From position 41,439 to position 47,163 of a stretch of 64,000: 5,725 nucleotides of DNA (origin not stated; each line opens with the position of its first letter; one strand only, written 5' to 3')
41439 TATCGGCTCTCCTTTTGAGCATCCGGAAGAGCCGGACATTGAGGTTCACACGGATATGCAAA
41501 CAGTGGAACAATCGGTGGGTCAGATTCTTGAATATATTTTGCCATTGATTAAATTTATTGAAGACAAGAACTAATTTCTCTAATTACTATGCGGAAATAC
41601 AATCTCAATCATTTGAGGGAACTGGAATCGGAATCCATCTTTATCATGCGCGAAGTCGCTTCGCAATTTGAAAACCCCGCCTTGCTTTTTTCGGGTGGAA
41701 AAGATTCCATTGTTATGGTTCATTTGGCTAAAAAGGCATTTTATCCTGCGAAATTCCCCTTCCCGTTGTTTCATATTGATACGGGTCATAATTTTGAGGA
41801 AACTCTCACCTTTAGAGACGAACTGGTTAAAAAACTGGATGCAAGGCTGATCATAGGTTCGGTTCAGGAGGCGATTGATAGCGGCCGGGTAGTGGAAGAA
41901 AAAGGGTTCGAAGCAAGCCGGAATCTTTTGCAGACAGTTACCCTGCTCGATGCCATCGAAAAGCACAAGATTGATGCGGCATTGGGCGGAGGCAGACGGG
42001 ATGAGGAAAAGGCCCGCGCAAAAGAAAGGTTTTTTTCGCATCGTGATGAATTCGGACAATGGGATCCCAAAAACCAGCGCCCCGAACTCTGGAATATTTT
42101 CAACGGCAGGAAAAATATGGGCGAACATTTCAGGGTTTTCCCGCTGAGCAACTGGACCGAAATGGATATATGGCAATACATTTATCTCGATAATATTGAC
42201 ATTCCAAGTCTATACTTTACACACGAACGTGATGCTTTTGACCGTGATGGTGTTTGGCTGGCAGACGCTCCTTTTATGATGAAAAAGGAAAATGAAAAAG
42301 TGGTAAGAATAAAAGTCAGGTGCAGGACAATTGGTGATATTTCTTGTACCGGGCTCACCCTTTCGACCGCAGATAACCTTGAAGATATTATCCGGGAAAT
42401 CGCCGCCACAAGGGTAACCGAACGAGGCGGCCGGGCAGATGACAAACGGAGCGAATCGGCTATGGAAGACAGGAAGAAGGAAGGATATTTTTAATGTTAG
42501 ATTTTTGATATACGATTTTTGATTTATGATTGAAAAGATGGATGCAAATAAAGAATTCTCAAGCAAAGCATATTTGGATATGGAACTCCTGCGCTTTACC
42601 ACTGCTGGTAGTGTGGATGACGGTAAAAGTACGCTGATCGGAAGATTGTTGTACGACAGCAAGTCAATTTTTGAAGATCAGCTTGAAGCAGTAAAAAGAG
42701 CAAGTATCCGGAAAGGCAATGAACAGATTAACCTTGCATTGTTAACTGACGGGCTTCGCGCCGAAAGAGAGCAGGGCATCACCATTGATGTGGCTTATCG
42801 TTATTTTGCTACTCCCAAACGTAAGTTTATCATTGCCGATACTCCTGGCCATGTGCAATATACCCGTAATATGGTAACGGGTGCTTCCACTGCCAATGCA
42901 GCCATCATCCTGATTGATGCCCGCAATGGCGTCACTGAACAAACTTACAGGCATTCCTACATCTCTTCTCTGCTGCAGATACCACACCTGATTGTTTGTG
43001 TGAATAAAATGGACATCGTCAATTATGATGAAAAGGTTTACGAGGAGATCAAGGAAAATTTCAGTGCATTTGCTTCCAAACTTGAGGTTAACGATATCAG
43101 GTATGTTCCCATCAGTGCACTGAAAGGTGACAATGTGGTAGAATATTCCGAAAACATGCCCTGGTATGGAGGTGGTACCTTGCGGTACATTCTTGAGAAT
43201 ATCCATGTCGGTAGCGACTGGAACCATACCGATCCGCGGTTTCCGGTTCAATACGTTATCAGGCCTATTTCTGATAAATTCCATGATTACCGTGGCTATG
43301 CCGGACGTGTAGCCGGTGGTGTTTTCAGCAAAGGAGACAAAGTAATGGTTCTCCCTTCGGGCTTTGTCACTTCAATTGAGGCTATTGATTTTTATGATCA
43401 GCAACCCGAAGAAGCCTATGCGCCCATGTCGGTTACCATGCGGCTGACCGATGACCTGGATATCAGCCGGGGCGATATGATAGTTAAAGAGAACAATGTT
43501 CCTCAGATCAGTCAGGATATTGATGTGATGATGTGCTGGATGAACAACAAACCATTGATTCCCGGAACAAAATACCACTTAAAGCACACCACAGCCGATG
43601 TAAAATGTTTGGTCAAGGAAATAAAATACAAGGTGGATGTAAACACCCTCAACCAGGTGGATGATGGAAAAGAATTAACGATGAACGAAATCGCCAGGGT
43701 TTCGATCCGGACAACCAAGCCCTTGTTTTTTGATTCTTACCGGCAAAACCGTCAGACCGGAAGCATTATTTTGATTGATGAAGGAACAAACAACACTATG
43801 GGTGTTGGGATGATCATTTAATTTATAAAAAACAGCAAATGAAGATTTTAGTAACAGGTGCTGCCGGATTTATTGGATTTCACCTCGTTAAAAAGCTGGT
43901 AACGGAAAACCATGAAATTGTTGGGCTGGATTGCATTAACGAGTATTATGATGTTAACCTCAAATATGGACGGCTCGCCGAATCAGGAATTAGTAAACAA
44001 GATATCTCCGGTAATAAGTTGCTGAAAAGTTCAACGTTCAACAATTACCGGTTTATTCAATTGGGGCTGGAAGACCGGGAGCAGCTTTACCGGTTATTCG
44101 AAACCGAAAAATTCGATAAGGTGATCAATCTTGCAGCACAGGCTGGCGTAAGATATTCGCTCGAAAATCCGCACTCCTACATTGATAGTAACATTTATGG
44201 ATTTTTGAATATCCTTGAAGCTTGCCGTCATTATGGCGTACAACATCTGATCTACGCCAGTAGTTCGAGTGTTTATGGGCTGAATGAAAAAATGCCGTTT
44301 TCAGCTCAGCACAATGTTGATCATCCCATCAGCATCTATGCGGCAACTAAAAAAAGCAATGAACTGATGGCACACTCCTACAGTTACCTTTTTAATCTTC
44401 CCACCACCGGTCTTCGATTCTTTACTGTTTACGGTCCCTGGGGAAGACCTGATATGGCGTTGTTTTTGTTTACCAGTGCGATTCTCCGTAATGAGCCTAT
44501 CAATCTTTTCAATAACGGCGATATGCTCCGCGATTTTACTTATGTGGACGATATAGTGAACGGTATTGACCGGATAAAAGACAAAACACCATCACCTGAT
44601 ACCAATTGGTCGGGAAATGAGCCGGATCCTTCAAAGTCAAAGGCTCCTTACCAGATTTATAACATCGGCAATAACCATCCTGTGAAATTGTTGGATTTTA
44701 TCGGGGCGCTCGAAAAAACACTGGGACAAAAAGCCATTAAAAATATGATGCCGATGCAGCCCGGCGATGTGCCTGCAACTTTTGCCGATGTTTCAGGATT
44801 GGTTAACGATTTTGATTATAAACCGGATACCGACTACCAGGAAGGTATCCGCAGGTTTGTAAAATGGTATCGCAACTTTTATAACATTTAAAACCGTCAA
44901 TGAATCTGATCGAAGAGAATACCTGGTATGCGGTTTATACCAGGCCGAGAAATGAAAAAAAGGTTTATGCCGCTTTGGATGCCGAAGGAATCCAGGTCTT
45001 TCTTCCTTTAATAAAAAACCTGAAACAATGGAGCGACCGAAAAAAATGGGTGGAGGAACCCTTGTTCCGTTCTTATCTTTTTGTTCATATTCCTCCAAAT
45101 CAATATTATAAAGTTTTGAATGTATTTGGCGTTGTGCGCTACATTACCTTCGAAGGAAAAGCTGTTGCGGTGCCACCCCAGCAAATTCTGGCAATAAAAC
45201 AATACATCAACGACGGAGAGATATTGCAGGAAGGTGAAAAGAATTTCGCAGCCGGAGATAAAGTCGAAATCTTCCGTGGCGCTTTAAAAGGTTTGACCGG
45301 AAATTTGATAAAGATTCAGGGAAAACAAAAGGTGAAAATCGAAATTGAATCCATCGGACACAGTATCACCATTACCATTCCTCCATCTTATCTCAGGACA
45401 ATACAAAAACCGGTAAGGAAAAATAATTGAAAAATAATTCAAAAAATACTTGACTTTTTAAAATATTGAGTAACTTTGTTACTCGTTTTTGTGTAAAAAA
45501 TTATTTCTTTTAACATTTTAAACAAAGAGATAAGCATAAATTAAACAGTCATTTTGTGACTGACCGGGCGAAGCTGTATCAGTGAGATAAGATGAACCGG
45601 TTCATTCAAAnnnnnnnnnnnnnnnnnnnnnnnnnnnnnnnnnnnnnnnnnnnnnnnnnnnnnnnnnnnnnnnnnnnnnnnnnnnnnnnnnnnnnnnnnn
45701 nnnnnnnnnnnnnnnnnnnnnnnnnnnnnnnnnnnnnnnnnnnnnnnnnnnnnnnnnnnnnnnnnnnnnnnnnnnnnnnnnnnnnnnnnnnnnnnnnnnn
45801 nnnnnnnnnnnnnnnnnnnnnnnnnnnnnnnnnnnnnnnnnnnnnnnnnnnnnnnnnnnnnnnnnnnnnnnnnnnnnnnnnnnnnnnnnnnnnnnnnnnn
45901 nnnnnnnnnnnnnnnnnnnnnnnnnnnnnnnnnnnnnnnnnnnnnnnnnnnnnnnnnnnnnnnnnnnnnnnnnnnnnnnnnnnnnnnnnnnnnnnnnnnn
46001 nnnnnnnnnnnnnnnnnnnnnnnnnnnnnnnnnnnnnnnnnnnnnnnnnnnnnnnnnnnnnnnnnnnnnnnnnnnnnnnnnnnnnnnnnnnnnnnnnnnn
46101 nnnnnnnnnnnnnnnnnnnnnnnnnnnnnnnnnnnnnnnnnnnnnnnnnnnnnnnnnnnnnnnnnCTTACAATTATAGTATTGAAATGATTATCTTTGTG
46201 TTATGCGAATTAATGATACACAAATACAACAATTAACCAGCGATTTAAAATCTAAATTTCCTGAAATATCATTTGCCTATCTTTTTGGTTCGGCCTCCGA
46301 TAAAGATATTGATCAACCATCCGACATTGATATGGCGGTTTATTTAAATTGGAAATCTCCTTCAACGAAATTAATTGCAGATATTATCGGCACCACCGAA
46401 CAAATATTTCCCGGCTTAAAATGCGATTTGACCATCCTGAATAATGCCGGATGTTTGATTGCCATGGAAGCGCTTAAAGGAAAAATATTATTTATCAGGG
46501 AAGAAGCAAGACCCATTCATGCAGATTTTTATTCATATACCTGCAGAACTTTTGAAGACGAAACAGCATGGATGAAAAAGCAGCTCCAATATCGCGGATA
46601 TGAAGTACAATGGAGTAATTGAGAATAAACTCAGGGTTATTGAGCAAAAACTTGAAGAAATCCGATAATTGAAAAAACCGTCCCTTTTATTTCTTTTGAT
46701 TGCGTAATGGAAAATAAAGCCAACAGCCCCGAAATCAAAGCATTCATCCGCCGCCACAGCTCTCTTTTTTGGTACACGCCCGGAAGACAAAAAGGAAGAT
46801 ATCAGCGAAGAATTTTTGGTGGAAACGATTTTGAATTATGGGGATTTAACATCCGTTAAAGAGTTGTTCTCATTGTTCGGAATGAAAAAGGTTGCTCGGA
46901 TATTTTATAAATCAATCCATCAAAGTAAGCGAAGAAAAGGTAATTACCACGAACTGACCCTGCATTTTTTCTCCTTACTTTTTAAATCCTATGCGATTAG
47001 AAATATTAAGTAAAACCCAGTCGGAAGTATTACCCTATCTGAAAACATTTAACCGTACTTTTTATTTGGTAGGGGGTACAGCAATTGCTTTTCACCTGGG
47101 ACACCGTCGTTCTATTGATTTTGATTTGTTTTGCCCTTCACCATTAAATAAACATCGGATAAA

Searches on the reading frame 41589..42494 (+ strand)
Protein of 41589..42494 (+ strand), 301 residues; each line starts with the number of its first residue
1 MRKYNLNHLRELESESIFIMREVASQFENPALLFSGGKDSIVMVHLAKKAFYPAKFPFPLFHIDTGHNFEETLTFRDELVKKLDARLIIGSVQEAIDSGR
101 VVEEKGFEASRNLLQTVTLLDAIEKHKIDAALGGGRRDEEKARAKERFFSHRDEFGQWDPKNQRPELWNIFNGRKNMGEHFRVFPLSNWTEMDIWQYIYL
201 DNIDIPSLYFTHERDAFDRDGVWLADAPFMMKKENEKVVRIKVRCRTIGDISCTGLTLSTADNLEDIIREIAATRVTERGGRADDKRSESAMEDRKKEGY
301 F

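Call 41: search_protein_families(library=pfam, proteins=[window:41589-42494:+], max_evalue=0.001)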
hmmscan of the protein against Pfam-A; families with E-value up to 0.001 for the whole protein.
window:41589-42494:+ (301 aa): 1 family
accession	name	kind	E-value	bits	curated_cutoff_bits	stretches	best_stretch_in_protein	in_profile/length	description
PF01507.26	PAPS_reduct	-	1.6e-45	155.7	22.5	1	30-255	2-174/175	Phosphoadenosine phosphosulfate reductase domain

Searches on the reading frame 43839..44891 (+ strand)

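Call 6: search_protein_families(library=pfam, proteins=[window:43839-44891:+], max_evalue=0.01)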
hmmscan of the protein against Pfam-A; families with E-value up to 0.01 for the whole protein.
window:43839-44891:+ (350 aa): 7 families
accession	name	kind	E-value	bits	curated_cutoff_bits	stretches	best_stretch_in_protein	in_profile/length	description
PF01370.27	Epimerase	-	2.6e-52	178.1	20.9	1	3-249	1-227/240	NAD dependent epimerase/dehydratase family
PF16363.11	GDP_Man_Dehyd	-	3.7e-49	168.4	27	1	4-339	1-331/332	GDP-mannose 4,6 dehydratase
PF01073.25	3Beta_HSD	-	4e-19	69.2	22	1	4-298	1-271/280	3-beta hydroxysteroid dehydrogenase/isomerase family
PF04321.23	RmlD_sub_bind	-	3.2e-15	56.4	27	1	1-242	1-192/287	RmlD substrate binding domain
PF02719.21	Polysacc_synt_2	-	1.2e-11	44.8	20.2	1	3-142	1-128/293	Polysaccharide biosynthesis protein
PF07993.18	NAD_binding_4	-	4.2e-08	33.1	20.1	1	5-181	1-177/258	Male sterility protein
PF13460.12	NAD_binding_10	-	0.00011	22.5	27.2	0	73-177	44-131/184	NAD(P)H-binding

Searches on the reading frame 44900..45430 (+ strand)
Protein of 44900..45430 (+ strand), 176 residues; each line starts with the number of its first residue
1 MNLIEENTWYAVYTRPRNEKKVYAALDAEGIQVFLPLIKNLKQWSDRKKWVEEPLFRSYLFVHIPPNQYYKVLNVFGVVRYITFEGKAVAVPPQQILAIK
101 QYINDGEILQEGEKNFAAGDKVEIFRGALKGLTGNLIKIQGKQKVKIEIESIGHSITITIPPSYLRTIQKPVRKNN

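Call 6: search_protein_families(library=pfam, proteins=[window:44900-45430:+], max_evalue=0.01)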
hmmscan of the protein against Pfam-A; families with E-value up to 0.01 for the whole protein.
window:44900-45430:+ (176 aa): 2 families
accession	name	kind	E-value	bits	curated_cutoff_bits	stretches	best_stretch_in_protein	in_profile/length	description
PF02357.24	NusG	-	3.6e-18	66.3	22.2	1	8-99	2-92/93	Transcription termination factor nusG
PF23284.2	KOW2_Spt5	-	7.6e-08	32.5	28.9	1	119-166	2-48/50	Transcription elongation factor SPT5, second KOW domain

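Call 16: find_encoding_contigs(protein=window:44900-45430:+, flank=10000, max_places=10)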
Protein window:44900-45430:+ (176 aa): no gene with exactly this product is on record in the collection.

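Call 29: search_protein_families(library=ncbifam, proteins=[window:44900-45430:+], max_evalue=0.01)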
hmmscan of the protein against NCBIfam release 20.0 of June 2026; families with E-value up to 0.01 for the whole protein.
window:44900-45430:+ (176 aa): 8 families
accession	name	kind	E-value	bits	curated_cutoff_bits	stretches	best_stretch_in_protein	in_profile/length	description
NF033644.1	antiterm_UpxY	subfamily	7.9e-47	159.3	100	1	9-165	1-164/164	UpxY family transcription antiterminator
TIGR01955.1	RfaH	equivalog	1.1e-22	80.7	144.5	1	9-162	1-155/159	transcription/translation regulatory transformer protein RfaH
NF033641.1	antiterm_LoaP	exception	2.1e-17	63.8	125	1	9-160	1-159/166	antiterminator LoaP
NF006534.0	PRK09014.1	equivalog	7.5e-16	58.5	124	1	8-158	3-152/162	transcription/translation regulatory transformer protein RfaH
TIGR00922.1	nusG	equivalog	7e-11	42.3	135.7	1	9-158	1-162/172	transcription termination/antitermination protein NusG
TIGR01956.2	NusG_myco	equivalog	1.5e-06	28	150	1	110-167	180-238/239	transcription termination/antitermination protein NusG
TIGR00405.1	KOW_elon_Spt5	equivalog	0.00045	20.2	69.95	1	114-170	85-142/145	transcription elongation factor Spt5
TIGR01080.1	rplX_A_E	equivalog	0.0007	20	47.65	1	118-155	44-86/116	50S ribosomal protein L24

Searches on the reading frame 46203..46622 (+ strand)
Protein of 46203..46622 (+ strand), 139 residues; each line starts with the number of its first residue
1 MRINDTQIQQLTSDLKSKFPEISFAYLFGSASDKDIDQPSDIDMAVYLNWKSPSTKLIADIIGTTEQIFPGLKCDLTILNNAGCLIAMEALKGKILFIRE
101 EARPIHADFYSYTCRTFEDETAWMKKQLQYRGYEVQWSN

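Call 5: search_protein_families(library=pfam, proteins=[window:46203-46622:+], max_evalue=0.01)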
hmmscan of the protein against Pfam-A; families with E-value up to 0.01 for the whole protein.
window:46203-46622:+ (139 aa): 3 families
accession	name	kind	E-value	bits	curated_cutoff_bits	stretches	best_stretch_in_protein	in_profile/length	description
PF18765.7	Polbeta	-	2e-14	53.9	26.9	1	17-101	8-92/93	Polymerase beta, Nucleotidyltransferase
PF01909.29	NTP_transf_2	-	4.2e-07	30.7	21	1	9-93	2-89/93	Nucleotidyltransferase domain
PF22600.2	MTPAP-like_central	-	0.0014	19.2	27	0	8-51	26-68/139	Poly(A) RNA polymerase, mitochondrial-like, central palm domain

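Call 28: search_protein_families(library=padloc, proteins=[window:46203-46622:+], max_evalue=0.01)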
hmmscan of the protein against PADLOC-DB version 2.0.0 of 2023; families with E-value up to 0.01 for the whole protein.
window:46203-46622:+ (139 aa): 5 families
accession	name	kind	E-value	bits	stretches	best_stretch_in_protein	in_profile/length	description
PDLC04906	PDC-S09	-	4.7e-05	21.7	1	8-79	11-80/98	-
PDLC04907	PDC-S09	-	6e-05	21.1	1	7-51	13-56/114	-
PDLC04903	PDC-S09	-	0.0002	19.6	1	9-62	12-66/108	-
PDLC04368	PDC-M05A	-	0.00027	18.9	1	9-46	94-131/201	-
PDLC04905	PDC-S09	-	0.0068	14.7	1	22-52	21-52/101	-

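Call 29: search_protein_families(library=ncbifam, proteins=[window:46203-46622:+], max_evalue=0.01)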
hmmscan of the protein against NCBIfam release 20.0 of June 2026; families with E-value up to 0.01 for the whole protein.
window:46203-46622:+ (139 aa): 2 families
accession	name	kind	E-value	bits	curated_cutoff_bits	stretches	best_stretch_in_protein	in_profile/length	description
NF047752.1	MntA_antitoxin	equivalog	5.2e-14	52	60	1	18-115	3-97/106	type VII toxin-antitoxin system MntA family adenylyltransferase antitoxin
NF033220.1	ANT_3pp_II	equivalog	0.0036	16.7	400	1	5-49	4-49/258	ANT(3'')-II family aminoglycoside nucleotidyltransferase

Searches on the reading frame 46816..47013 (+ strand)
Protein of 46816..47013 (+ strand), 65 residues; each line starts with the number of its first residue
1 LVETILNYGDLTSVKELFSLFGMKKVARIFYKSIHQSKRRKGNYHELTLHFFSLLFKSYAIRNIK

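Call 5: search_protein_families(library=pfam, proteins=[window:46816-47013:+], max_evalue=0.01)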
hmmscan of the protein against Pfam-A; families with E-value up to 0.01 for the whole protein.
window:46816-47013:+ (65 aa): 1 family
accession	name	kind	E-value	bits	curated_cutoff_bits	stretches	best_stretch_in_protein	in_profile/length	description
PF21956.1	DUF6922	-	0.0033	17.3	27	1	2-29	24-51/52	Family of unknown function (DUF6922)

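Call 28: search_protein_families(library=padloc, proteins=[window:46816-47013:+], max_evalue=0.01)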
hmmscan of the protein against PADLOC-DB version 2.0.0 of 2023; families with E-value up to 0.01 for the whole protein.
window:46816-47013:+ (65 aa): 0 families

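Call 29: search_protein_families(library=ncbifam, proteins=[window:46816-47013:+], max_evalue=0.01)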
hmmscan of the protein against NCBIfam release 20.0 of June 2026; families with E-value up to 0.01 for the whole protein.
window:46816-47013:+ (65 aa): 0 families
